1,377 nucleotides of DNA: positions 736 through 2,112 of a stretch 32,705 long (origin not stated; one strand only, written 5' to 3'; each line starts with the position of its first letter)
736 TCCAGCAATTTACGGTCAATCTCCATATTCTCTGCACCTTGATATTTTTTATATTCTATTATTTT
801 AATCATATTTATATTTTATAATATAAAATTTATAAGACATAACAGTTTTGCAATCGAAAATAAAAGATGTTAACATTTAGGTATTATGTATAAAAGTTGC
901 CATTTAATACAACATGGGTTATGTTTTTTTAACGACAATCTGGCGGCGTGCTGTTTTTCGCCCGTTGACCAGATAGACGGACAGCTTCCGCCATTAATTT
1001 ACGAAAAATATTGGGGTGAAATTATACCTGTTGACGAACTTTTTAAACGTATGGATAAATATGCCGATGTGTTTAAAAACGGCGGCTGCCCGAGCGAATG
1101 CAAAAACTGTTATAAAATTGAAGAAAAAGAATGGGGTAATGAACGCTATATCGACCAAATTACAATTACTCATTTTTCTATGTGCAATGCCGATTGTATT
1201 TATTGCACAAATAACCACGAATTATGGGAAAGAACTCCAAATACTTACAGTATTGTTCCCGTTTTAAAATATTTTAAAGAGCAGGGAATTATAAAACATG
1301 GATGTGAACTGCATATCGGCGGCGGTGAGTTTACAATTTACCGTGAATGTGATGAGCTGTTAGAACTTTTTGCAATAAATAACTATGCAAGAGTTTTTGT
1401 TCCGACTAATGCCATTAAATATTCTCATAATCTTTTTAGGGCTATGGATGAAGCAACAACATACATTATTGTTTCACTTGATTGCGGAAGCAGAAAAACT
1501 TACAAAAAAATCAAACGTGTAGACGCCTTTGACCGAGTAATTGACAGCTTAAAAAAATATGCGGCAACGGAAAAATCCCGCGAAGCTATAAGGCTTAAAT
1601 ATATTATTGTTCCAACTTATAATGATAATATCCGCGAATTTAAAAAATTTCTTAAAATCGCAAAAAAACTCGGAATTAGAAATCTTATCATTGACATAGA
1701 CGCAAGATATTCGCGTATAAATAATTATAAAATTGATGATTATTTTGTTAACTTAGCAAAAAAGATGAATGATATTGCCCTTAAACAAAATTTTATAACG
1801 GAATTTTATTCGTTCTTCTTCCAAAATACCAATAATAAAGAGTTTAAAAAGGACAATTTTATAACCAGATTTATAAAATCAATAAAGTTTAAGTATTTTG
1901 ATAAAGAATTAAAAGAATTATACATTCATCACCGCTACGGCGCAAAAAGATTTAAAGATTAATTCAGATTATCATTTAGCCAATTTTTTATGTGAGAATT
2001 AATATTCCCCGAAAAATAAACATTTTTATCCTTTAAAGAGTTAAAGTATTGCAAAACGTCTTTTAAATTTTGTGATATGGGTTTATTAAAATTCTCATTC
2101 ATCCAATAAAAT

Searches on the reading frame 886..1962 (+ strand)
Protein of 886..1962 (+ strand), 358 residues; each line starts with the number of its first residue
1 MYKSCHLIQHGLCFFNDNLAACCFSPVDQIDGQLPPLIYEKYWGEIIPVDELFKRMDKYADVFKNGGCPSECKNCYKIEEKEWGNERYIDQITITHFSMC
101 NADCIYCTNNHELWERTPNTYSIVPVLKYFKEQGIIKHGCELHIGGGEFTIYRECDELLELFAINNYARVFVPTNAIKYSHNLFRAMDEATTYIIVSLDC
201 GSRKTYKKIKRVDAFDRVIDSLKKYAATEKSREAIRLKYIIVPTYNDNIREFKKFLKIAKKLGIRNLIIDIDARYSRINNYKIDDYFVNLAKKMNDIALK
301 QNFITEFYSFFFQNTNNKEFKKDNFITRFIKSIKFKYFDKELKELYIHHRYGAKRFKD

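Call 15: search_protein_families(library=pfam, proteins=[window:886-1962:+], max_evalue=1)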
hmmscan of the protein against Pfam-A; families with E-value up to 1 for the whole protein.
window:886-1962:+ (358 aa): 2 families
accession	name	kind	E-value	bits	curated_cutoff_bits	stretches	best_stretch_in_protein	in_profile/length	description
PF04055.27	Radical_SAM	-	1.6e-15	58.1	29.5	1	95-256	2-163/166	Radical SAM superfamily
PF13353.11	Fer4_12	-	0.16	12.7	22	0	96-188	11-98/137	4Fe-4S single cluster domain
